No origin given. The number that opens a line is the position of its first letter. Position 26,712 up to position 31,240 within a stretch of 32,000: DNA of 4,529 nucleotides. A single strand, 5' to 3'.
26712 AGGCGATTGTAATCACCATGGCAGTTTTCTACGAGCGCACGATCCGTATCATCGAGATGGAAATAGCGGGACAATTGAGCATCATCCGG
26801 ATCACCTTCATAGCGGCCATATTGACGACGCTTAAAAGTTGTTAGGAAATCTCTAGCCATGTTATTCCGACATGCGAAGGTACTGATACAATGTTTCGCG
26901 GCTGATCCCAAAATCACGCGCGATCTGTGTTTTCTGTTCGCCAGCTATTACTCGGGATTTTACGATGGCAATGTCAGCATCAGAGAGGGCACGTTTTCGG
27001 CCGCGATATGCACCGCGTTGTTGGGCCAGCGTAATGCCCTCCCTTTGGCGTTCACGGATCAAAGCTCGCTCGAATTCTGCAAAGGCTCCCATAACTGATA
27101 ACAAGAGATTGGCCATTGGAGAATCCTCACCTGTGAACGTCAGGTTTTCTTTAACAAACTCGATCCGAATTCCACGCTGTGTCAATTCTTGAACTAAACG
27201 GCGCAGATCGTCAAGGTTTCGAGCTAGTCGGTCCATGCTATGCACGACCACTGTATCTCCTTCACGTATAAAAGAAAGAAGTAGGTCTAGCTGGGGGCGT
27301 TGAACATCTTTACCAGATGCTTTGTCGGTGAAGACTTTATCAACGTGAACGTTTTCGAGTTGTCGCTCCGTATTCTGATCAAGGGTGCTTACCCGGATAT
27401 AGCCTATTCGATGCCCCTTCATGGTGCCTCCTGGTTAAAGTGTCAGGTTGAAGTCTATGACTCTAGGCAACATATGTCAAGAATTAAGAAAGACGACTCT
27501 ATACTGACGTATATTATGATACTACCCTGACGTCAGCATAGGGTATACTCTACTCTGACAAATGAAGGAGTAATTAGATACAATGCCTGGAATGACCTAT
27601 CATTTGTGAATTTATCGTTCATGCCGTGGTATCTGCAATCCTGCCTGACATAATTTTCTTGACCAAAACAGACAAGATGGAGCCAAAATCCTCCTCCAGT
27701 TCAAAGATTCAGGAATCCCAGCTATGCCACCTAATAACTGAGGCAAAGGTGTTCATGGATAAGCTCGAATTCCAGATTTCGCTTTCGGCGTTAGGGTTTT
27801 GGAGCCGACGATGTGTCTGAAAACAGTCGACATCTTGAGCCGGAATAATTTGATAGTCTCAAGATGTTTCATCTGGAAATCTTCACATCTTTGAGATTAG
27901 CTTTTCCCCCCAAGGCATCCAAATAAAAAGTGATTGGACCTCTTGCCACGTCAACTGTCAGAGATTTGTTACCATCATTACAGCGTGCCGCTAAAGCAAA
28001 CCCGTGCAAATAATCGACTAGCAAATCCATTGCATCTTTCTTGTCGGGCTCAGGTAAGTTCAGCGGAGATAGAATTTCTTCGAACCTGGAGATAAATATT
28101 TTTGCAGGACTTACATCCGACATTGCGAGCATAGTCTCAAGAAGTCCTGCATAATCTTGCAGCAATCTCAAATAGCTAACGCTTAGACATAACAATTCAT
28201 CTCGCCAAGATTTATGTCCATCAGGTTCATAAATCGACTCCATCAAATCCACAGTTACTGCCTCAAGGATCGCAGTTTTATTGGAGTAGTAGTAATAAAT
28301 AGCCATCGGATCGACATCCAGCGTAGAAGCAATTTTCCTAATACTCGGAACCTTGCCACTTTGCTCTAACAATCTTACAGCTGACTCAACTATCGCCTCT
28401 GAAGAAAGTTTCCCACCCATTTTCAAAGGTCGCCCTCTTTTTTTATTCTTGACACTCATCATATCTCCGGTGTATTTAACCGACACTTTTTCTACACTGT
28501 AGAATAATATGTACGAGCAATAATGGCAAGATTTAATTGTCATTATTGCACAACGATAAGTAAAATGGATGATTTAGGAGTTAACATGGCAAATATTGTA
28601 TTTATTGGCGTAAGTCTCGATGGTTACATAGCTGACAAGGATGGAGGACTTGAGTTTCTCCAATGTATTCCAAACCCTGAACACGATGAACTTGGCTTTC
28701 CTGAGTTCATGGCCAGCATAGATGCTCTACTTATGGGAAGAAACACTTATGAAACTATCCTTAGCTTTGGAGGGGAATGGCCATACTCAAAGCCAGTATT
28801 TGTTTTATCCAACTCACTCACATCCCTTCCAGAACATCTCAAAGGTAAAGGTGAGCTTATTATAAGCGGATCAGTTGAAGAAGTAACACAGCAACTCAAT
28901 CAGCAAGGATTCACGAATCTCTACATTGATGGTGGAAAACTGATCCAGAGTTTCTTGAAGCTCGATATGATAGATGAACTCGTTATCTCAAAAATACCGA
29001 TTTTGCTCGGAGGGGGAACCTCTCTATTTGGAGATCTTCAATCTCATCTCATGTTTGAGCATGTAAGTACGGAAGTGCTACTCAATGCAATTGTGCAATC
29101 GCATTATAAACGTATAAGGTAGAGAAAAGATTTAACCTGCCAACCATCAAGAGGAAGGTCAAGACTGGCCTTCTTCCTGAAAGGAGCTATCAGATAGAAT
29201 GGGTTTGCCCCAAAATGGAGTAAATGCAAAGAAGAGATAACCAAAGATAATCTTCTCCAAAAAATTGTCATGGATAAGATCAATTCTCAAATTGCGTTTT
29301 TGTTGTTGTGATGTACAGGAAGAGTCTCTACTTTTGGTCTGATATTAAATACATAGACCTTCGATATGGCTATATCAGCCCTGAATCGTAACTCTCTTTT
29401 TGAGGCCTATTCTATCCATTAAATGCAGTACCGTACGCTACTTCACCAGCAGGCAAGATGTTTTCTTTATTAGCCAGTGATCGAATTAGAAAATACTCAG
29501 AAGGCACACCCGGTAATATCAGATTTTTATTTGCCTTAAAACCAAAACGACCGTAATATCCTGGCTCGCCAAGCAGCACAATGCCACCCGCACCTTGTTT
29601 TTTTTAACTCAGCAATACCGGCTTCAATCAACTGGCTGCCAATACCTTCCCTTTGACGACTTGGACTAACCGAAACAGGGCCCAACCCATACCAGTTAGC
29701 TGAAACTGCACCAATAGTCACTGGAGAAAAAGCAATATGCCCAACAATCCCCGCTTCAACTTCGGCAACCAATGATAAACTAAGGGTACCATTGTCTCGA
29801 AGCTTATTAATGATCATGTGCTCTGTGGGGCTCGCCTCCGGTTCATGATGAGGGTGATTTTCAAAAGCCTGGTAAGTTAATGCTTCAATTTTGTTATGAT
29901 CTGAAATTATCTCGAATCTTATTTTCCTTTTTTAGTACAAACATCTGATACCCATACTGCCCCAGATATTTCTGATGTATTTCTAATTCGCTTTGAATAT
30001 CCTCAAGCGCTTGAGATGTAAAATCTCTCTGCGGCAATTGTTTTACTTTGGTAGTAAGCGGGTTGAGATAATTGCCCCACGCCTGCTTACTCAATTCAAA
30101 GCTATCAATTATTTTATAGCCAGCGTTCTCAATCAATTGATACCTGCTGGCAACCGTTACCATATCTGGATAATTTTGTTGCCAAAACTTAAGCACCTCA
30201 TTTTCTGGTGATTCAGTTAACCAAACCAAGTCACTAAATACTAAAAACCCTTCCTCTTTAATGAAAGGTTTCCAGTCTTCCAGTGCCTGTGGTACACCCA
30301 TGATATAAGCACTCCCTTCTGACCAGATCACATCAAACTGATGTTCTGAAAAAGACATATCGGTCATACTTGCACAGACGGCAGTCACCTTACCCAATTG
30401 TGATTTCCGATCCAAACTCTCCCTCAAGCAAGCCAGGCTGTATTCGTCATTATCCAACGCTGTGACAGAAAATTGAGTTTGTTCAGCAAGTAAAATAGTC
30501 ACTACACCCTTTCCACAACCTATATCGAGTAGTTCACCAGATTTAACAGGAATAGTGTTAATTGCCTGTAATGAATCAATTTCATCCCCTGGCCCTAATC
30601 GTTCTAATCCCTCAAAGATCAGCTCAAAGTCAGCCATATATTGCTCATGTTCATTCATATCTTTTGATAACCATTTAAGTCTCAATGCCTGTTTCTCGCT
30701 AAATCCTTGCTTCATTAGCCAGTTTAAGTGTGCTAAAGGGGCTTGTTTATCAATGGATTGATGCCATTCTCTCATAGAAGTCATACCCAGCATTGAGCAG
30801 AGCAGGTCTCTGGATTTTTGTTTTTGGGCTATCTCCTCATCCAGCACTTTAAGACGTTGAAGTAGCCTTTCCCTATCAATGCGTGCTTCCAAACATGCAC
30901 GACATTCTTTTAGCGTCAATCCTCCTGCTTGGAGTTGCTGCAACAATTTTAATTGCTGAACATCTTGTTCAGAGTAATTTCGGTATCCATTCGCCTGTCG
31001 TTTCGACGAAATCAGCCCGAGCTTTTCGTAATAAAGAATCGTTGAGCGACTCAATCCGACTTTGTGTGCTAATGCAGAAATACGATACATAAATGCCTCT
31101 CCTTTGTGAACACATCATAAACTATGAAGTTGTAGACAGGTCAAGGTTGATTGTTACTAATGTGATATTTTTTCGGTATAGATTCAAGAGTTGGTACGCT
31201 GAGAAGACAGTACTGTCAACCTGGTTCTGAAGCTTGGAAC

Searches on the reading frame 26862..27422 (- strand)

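Call 64: search_protein_families(library=pfam, proteins=[window:26862-27422:-], max_evalue=0.01)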
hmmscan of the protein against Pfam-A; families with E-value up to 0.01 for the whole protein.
window:26862-27422:- (186 aa): 5 families
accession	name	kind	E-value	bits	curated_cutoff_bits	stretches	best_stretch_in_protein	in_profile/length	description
PF00239.26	Resolvase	-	6e-38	130.6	23.3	1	6-138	2-144/145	Resolvase, N terminal domain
PF02796.21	HTH_7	-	1.7e-12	47.7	23.8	1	141-183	1-43/45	Helix-turn-helix domain of resolvase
PF13309.12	HTH_22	-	0.00098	19.5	29.6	0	166-183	46-63/63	HTH domain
PF04967.18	HTH_10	-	0.0068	16.6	23.1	0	166-186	28-48/53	HTH DNA binding domain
PF13384.12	HTH_23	-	0.0097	16.1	24.6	0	160-183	16-39/50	Homeodomain-like domain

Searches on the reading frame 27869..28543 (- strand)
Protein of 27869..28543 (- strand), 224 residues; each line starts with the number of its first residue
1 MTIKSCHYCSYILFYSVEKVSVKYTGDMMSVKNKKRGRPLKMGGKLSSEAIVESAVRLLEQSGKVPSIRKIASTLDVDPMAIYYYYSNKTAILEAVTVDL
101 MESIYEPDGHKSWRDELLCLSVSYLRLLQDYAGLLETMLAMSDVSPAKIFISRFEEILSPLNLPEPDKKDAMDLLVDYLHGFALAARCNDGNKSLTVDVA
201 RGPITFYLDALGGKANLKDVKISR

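Call 64: search_protein_families(library=pfam, proteins=[window:27869-28543:-], max_evalue=0.01)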
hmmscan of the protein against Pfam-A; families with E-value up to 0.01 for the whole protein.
window:27869-28543:- (224 aa): 1 family
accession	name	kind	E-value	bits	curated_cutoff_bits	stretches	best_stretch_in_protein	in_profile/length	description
PF00440.29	TetR_N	-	3.2e-06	27.3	24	1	51-96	1-47/47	Bacterial regulatory proteins, tetR family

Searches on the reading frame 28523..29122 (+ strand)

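Call 64: search_protein_families(library=pfam, proteins=[window:28523-29122:+], max_evalue=0.01)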
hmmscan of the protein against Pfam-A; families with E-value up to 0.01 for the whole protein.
window:28523-29122:+ (199 aa): 2 families
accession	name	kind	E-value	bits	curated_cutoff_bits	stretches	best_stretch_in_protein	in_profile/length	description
PF01872.23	RibD_C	-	3.2e-14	53.6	24.1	1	25-189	4-194/197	RibD C-terminal domain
PF00186.24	DHFR_1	-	0.0094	16.1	25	0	68-162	39-120/159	Dihydrofolate reductase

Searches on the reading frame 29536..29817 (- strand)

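Call 64: search_protein_families(library=pfam, proteins=[window:29536-29817:-], max_evalue=0.01)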
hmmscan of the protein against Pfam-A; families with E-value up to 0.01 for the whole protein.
window:29536-29817:- (93 aa): 3 families
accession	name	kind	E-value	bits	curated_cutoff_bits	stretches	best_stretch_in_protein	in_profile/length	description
PF00583.31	Acetyltransf_1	-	1.3e-07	32.3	20.7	1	14-81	34-101/116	Acetyltransferase (GNAT) family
PF13508.13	Acetyltransf_7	-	2.6e-07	31.3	27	1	16-76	6-62/84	Acetyltransferase (GNAT) domain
PF13673.13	Acetyltransf_10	-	0.0093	16.4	23.6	0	15-74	33-83/128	Acetyltransferase (GNAT) domain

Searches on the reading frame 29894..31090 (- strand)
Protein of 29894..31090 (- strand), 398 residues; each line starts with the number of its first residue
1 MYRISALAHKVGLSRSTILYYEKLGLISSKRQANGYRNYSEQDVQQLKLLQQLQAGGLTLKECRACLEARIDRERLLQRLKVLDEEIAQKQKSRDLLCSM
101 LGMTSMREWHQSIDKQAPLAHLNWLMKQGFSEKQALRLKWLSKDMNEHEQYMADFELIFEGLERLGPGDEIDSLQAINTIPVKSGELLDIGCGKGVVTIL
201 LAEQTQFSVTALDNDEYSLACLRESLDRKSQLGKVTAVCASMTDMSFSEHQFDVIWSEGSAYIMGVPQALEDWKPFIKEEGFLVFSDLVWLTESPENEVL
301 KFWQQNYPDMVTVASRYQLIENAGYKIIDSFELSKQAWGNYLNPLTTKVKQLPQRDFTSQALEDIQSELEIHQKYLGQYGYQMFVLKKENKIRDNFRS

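Call 8: search_protein_families(library=pfam, proteins=[window:29894-31090:-], max_evalue=0.001)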
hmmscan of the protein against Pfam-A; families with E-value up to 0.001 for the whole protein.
window:29894-31090:- (398 aa): 12 families
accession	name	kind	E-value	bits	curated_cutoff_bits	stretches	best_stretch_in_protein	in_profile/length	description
PF13411.12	MerR_1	-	1.3e-17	64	21.6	1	2-68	1-67/69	MerR HTH family regulatory protein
PF13649.12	Methyltransf_25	-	1.6e-14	54.8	27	1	188-281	2-97/97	Methyltransferase domain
PF08241.18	Methyltransf_11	-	4.2e-13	50.2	21.2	1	188-285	1-95/95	Methyltransferase domain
PF13847.12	Methyltransf_31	-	2.5e-11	43.9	27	1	184-323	4-144/145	Methyltransferase domain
PF00376.29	MerR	-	7.2e-11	42.2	28.2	1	3-39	1-38/38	MerR family regulatory protein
PF05175.20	MTS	-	2.2e-08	34.3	23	1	178-256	25-103/170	Methyltransferase small domain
PF13489.12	Methyltransf_23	-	9.3e-07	29.2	27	1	179-327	18-161/164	Methyltransferase domain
PF03848.20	TehB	-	1.5e-06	28.2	20.4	1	176-257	25-101/193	Tellurite resistance protein TehB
PF08242.18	Methyltransf_12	-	2.3e-06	28.7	30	1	188-282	1-97/98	Methyltransferase domain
PF06325.19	PrmA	-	4.3e-05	23.6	22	1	173-288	151-261/296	Ribosomal protein L11 methyltransferase (PrmA)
PF13578.12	Methyltransf_24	-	0.00012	23.4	26.3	1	189-287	2-104/105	Methyltransferase domain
PF02527.21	GidB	-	0.00034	20.4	27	0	171-258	36-122/184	rRNA small subunit methyltransferase G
